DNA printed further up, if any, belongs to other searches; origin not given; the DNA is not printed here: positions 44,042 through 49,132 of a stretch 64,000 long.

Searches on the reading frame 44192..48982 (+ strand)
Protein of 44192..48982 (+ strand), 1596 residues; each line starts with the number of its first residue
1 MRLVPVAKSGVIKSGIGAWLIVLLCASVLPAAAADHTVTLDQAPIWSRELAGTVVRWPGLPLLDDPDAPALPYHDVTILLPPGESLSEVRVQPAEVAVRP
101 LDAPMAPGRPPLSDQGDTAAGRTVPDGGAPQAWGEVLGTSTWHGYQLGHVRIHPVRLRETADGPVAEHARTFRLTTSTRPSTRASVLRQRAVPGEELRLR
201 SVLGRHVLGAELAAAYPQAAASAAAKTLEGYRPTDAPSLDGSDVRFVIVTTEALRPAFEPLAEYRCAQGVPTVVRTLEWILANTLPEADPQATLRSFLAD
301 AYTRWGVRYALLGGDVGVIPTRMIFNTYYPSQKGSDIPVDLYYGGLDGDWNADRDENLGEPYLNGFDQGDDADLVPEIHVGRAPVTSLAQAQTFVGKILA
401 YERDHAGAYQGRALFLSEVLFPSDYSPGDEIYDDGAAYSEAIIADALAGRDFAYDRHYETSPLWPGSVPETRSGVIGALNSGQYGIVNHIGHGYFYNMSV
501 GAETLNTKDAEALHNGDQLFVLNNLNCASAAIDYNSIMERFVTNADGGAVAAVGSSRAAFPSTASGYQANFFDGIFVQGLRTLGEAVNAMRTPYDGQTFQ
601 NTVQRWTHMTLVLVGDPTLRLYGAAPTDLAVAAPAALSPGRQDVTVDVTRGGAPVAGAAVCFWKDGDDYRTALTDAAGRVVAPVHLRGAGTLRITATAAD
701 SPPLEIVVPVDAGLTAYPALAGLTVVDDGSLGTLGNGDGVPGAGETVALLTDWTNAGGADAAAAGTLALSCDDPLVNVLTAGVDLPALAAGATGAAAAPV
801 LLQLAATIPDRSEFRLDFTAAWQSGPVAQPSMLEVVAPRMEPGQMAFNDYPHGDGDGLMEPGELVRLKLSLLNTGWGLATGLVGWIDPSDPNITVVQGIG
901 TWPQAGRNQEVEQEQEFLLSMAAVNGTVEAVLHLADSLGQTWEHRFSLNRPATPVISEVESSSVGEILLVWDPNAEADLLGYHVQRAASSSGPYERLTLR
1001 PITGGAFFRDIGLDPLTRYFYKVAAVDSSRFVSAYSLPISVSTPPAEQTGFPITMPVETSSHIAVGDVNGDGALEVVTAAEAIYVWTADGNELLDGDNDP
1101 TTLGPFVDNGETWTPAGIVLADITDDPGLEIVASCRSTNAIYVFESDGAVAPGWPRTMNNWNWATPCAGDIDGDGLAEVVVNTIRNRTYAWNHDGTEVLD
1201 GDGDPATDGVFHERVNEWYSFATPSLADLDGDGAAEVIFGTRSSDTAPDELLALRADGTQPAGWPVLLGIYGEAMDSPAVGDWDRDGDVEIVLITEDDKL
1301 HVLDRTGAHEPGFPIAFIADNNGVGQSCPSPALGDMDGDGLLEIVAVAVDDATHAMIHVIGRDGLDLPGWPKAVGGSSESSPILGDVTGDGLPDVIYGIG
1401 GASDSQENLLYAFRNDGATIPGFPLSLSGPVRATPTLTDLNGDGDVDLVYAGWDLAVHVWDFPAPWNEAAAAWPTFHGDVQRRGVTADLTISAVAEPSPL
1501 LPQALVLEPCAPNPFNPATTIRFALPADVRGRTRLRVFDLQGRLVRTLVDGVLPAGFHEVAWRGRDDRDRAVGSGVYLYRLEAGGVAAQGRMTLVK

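Call 12: search_protein_families(library=pfam, proteins=[window:44192-48982:+])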
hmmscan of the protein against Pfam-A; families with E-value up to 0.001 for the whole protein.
window:44192-48982:+ (1596 aa): 4 families
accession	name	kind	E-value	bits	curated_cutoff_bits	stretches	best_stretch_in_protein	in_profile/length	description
PF01364.23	Peptidase_C25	-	1.4e-60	206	23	1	246-621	1-374/374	Peptidase family C25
PF13517.12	FG-GAP_3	-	6.5e-27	94.4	26.9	4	1228-1292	1-60/61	FG-GAP-like repeat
PF01839.29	FG-GAP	-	3.2e-13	49.7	22.1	0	1163-1182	2-21/37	FG-GAP repeat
PF13860.13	FlgD_ig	-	2.7e-07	30.9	27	1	1520-1583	13-75/79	FlgD Ig-like domain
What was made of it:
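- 44165..48982 (+): Gene 1: C25 peptidase + FG-GAP repeats + FlgD_ig C-terminal domain. The database start is ATG 44192. Pfam (call 12).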

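Call 15: find_homologous_proteins(query=window:44192-48982:+, max_evalue=1e-30)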
Query window:44192-48982:+ (1596 aa): 215 proteins with E <= 1e-30 among 8000 candidates; the best 120 are listed.
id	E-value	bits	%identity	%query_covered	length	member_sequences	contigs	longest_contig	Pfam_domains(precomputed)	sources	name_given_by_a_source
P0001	0.0e+0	3638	100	100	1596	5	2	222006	PF01839.30,PF13517.13,PF13860.13,PF01364.25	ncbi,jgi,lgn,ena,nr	ncbi:MAG TPA: C25 family cysteine peptidase [Candidatus Krumholzibacteria bacterium]|nr:C25 family c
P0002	0.0e+0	2614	74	100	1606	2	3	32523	PF01839.30,PF13517.13,PF13860.13,PF01364.25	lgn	-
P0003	0.0e+0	2542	72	98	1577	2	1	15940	PF01839.30,PF13517.13,PF13860.13,PF01364.25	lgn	-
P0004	0.0e+0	1935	55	99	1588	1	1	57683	PF01839.30,PF13517.13,PF13860.13,PF01364.25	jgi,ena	-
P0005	0.0e+0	1909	54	99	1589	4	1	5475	PF01839.30,PF13517.13,PF13860.13,PF01364.25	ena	-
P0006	0.0e+0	1796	53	96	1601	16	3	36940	PF01839.30,PF13517.13,PF13860.13,PF13620.13,PF01364.25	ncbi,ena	-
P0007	0.0e+0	1629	50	98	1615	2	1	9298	PF01839.30,PF13517.13,PF13860.13,PF01364.25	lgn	-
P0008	0.0e+0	1604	47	99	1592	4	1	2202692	PF01839.30,PF13517.13,PF13860.13,PF01364.25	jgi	jgi:Peptidase family C25/FG-GAP-like repeat/FlgD Ig-like domain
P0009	0.0e+0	1586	48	97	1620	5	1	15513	PF01839.30,PF13517.13,PF13860.13,PF01364.25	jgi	-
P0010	0.0e+0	1585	51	96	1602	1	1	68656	PF01839.30,PF13517.13,PF13860.13,PF01364.25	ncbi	-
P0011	0.0e+0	1573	49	99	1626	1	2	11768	PF01839.30,PF13517.13,PF13860.13,PF01364.25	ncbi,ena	-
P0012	0.0e+0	1572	48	100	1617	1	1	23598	PF01839.30,PF13517.13,PF13860.13,PF01364.25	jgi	jgi:hypothetical protein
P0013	0.0e+0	1572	49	93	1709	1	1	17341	PF01839.30,PF13517.13,PF13860.13,PF13620.13,PF01364.25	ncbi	-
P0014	0.0e+0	1566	48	98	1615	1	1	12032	PF01839.30,PF13517.13,PF13860.13,PF01364.25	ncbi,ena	-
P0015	0.0e+0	1565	50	96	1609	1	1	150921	PF01839.30,PF13517.13,PF13860.13,PF01364.25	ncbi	-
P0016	0.0e+0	1564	50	96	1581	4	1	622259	PF01839.30,PF13517.13,PF13860.13,PF01364.25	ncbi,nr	ncbi:MAG: VCBS repeat-containing protein [bacterium]|nr:VCBS repeat-containing protein [bacterium]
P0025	0.0e+0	1537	49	96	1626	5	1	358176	PF01839.30,PF13517.13,PF13860.13,PF01364.25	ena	-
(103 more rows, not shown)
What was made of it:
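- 44165..48982 (+): A 100% identical protein is named as a Candidatus Krumholzibacteria C25 peptidase (call 15).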

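Call 16: find_encoding_contigs(protein=P0002, flank=10000, max_places=3)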
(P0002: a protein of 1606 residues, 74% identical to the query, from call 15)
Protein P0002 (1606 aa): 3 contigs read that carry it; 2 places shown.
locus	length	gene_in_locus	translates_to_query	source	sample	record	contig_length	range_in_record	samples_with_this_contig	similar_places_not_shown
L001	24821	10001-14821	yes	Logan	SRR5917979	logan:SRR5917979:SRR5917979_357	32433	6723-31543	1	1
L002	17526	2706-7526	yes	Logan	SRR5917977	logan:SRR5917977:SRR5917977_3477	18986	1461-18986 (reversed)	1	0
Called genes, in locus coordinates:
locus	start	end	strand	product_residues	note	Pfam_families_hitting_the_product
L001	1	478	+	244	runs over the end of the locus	-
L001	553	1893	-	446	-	PF13638:PIN_4, PF02562:PhoH, PF13604:AAA_30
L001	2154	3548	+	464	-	PF03951:Gln-synt_N, PF00120:Gln-synt_C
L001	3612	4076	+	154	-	-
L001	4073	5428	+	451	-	PF04932:Wzy_C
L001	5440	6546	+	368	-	PF13439:Glyco_transf_4, PF20706:GT4-conflict, PF00534:Glycos_transf_1, PF13692:Glyco_trans_1_4, PF13524:Glyco_trans_1_2 (weak)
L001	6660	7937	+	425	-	PF00953:Glycos_transf_4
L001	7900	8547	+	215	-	PF13489:Methyltransf_23, PF13847:Methyltransf_31 (faint), PF08241:Methyltransf_11, PF08242:Methyltransf_12, PF13649:Methyltransf_25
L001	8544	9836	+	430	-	-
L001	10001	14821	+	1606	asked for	PF01364:Peptidase_C25, PF01839:FG-GAP (faint), PF13517:FG-GAP_3, PF13860:FlgD_ig (weak)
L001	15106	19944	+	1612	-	PF01364:Peptidase_C25, PF01839:FG-GAP (faint), PF13517:FG-GAP_3 (weak), PF13860:FlgD_ig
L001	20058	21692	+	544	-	PF00496:SBP_bac_5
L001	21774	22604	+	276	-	PF05066:HARE-HTH (faint)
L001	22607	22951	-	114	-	PF11969:DcpS_C, PF01230:HIT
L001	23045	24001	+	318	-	PF00294:PfkB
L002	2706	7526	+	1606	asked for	PF01364:Peptidase_C25, PF01839:FG-GAP (faint), PF13517:FG-GAP_3, PF13860:FlgD_ig (weak)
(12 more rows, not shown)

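Call 17: find_encoding_contigs(protein=P0003, flank=10000, max_places=3)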
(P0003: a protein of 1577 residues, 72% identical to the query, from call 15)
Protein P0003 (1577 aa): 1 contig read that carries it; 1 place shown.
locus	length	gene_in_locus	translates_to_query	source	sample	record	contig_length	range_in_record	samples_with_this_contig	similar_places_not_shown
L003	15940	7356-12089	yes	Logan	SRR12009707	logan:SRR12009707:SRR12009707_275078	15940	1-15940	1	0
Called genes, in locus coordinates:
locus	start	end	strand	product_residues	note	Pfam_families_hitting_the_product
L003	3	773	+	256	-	?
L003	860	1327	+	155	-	-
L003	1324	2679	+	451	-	PF04932:Wzy_C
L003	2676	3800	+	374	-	PF13439:Glyco_transf_4, PF20706:GT4-conflict, PF00534:Glycos_transf_1, PF13692:Glyco_trans_1_4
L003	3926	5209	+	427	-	PF00953:Glycos_transf_4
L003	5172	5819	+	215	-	PF13489:Methyltransf_23, PF08241:Methyltransf_11, PF08242:Methyltransf_12 (weak), PF13649:Methyltransf_25 (weak)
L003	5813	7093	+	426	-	-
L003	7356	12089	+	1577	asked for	PF01364:Peptidase_C25, PF01839:FG-GAP (faint), PF13517:FG-GAP_3, PF13860:FlgD_ig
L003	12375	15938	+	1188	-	?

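Call 26: find_encoding_contigs(protein=P0004, flank=10000, max_places=2)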
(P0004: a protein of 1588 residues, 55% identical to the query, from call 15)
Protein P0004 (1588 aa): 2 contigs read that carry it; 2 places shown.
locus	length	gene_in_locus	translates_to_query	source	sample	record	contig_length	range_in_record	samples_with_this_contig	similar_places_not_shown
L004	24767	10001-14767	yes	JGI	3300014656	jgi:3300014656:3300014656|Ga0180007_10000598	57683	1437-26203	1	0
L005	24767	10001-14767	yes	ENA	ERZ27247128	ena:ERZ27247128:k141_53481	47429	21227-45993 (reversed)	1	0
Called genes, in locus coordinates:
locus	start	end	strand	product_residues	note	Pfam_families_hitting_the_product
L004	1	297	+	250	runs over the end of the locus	-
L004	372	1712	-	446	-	PF13638:PIN_4, PF02562:PhoH, PF13604:AAA_30 (weak)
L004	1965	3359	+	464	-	PF03951:Gln-synt_N, PF00120:Gln-synt_C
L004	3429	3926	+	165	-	-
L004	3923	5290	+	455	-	PF04932:Wzy_C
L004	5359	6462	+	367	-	PF13439:Glyco_transf_4, PF20706:GT4-conflict, PF00534:Glycos_transf_1, PF13692:Glyco_trans_1_4, PF13524:Glyco_trans_1_2 (weak)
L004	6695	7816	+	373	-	PF00953:Glycos_transf_4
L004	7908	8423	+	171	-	PF08241:Methyltransf_11, PF13649:Methyltransf_25 (weak)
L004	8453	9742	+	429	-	-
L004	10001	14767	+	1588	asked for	PF01364:Peptidase_C25, PF01839:FG-GAP (faint), PF13517:FG-GAP_3, PF13860:FlgD_ig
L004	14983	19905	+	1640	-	PF01364:Peptidase_C25, PF01839:FG-GAP (faint), PF13517:FG-GAP_3, PF13860:FlgD_ig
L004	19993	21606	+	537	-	PF00496:SBP_bac_5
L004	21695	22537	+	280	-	PF05066:HARE-HTH (weak), PF21128:WHD_MCM4 (faint)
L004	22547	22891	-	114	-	PF11969:DcpS_C, PF01230:HIT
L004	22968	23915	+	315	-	PF00294:PfkB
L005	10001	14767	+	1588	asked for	PF01364:Peptidase_C25, PF01839:FG-GAP (faint), PF13517:FG-GAP_3, PF13860:FlgD_ig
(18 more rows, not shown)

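Call 27: find_encoding_contigs(protein=P0006, flank=10000, max_places=2)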
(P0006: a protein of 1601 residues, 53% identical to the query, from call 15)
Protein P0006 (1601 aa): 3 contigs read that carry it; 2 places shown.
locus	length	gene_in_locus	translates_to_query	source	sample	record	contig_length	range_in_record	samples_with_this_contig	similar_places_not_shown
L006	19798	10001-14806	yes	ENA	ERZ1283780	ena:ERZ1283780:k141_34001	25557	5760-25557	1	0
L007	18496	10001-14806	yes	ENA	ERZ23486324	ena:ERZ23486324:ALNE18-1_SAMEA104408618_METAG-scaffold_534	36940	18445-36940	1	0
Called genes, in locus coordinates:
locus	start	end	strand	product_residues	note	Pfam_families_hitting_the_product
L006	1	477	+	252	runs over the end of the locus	-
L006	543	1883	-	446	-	PF13638:PIN_4, PF02562:PhoH, PF13604:AAA_30 (weak)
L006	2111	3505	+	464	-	PF03951:Gln-synt_N, PF00120:Gln-synt_C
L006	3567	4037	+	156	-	-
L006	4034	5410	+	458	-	PF04932:Wzy_C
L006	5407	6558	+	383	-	PF13439:Glyco_transf_4, PF13579:Glyco_trans_4_4, PF20706:GT4-conflict, PF00534:Glycos_transf_1, PF13692:Glyco_trans_1_4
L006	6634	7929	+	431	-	PF00953:Glycos_transf_4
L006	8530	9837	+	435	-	-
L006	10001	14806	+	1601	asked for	PF01364:Peptidase_C25, PF13620:CarboxypepD_reg (faint), PF01839:FG-GAP (faint), PF13517:FG-GAP_3 (weak), PF13860:FlgD_ig (weak)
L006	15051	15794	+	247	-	-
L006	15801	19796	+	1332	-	?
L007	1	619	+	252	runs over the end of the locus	-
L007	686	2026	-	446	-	PF13638:PIN_4, PF02562:PhoH, PF13604:AAA_30 (weak)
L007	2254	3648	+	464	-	PF03951:Gln-synt_N, PF00120:Gln-synt_C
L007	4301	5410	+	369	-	PF04932:Wzy_C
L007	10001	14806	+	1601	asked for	PF01364:Peptidase_C25, PF13620:CarboxypepD_reg (faint), PF01839:FG-GAP (faint), PF13517:FG-GAP_3 (weak), PF13860:FlgD_ig (weak)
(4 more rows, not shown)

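Call 28: find_encoding_contigs(protein=P0008, flank=10000, max_places=2)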
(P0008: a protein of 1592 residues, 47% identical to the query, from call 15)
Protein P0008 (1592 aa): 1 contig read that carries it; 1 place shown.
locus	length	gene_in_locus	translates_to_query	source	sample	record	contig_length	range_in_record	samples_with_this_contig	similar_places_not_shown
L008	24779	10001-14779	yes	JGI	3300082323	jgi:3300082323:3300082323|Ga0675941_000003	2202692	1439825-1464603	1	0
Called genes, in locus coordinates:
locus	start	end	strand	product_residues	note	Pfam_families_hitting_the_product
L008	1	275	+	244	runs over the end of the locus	-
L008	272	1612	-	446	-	PF13638:PIN_4, PF02562:PhoH, PF13604:AAA_30 (faint), PF13245:AAA_19 (faint)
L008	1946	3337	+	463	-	PF03951:Gln-synt_N, PF00120:Gln-synt_C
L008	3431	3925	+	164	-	-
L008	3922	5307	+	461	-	PF04932:Wzy_C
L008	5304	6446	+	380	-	PF13439:Glyco_transf_4, PF13579:Glyco_trans_4_4, PF20706:GT4-conflict, PF00534:Glycos_transf_1, PF13692:Glyco_trans_1_4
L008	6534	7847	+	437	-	PF00953:Glycos_transf_4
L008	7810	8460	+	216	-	-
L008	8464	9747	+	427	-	-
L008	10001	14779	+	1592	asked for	PF01364:Peptidase_C25, PF01839:FG-GAP (faint), PF13517:FG-GAP_3, PF13860:FlgD_ig (weak)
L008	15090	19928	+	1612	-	PF01364:Peptidase_C25, PF13517:FG-GAP_3 (faint), PF01839:FG-GAP (faint), PF13860:FlgD_ig, PF18962:Por_Secre_tail (weak)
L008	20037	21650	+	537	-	PF00496:SBP_bac_5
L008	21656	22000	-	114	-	PF11969:DcpS_C, PF01230:HIT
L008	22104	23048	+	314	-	PF00294:PfkB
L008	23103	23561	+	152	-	PF00011:HSP20, PF17886:ArsA_HSP20 (faint)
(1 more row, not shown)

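Call 59: find_encoding_contigs(protein=P0010, flank=6000, max_places=1)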
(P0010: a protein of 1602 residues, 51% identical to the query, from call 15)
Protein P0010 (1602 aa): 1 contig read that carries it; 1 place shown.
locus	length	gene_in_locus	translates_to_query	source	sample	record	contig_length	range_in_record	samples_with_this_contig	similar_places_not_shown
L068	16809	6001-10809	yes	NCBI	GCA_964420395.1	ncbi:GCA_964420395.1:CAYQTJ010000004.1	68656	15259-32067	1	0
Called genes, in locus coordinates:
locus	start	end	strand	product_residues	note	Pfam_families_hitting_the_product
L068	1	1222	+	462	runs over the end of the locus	PF04932:Wzy_C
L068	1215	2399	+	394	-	PF13439:Glyco_transf_4, PF13579:Glyco_trans_4_4, PF20706:GT4-conflict, PF00534:Glycos_transf_1, PF13692:Glyco_trans_1_4, PF13524:Glyco_trans_1_2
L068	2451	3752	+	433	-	PF00953:Glycos_transf_4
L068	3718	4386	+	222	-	PF08241:Methyltransf_11, PF13649:Methyltransf_25 (faint)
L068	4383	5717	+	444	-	-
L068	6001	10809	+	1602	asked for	PF01364:Peptidase_C25, PF01839:FG-GAP (faint), PF13517:FG-GAP_3, PF13860:FlgD_ig (weak)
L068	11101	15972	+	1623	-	PF01364:Peptidase_C25, PF01839:FG-GAP (faint), PF13517:FG-GAP_3, PF13860:FlgD_ig (weak)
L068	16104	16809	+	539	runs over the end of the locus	PF00496:SBP_bac_5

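Call 60: find_encoding_contigs(protein=P0016, flank=6000, max_places=1)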
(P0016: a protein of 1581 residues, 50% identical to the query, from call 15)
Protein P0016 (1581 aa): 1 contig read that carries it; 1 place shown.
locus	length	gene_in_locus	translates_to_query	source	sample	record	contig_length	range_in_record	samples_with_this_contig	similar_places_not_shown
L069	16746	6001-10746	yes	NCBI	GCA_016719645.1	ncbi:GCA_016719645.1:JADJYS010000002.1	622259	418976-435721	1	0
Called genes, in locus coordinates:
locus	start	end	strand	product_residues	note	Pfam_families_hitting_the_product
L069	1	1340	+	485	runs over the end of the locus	PF04932:Wzy_C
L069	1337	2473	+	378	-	PF13439:Glyco_transf_4, PF20706:GT4-conflict, PF00534:Glycos_transf_1, PF13692:Glyco_trans_1_4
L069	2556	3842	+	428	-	PF00953:Glycos_transf_4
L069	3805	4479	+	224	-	PF13489:Methyltransf_23, PF08241:Methyltransf_11 (weak), PF13649:Methyltransf_25 (faint)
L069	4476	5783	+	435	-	-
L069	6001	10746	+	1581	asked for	PF01364:Peptidase_C25, PF01839:FG-GAP (faint), PF13517:FG-GAP_3, PF13860:FlgD_ig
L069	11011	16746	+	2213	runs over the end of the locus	PF01364:Peptidase_C25, PF13517:FG-GAP_3 (faint), PF00496:SBP_bac_5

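Call 61: find_encoding_contigs(protein=P0025, flank=6000, max_places=1)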
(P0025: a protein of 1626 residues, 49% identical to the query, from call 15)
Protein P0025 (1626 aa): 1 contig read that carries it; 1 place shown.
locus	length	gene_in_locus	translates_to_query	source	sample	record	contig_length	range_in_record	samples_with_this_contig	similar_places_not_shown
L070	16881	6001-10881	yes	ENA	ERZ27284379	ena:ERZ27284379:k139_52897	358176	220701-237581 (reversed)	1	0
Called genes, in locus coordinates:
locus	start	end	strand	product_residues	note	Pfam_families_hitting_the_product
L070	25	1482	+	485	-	PF04932:Wzy_C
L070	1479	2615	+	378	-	PF13439:Glyco_transf_4, PF13579:Glyco_trans_4_4, PF20706:GT4-conflict, PF00534:Glycos_transf_1, PF13692:Glyco_trans_1_4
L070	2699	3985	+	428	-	PF00953:Glycos_transf_4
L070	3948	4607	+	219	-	PF13489:Methyltransf_23, PF08241:Methyltransf_11 (weak)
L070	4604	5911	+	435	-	-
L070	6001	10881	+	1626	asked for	PF01364:Peptidase_C25, PF01839:FG-GAP (faint), PF13517:FG-GAP_3, PF13860:FlgD_ig (weak)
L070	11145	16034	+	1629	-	PF01364:Peptidase_C25, PF01839:FG-GAP (faint), PF13517:FG-GAP_3, PF13860:FlgD_ig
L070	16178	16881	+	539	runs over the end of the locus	PF00496:SBP_bac_5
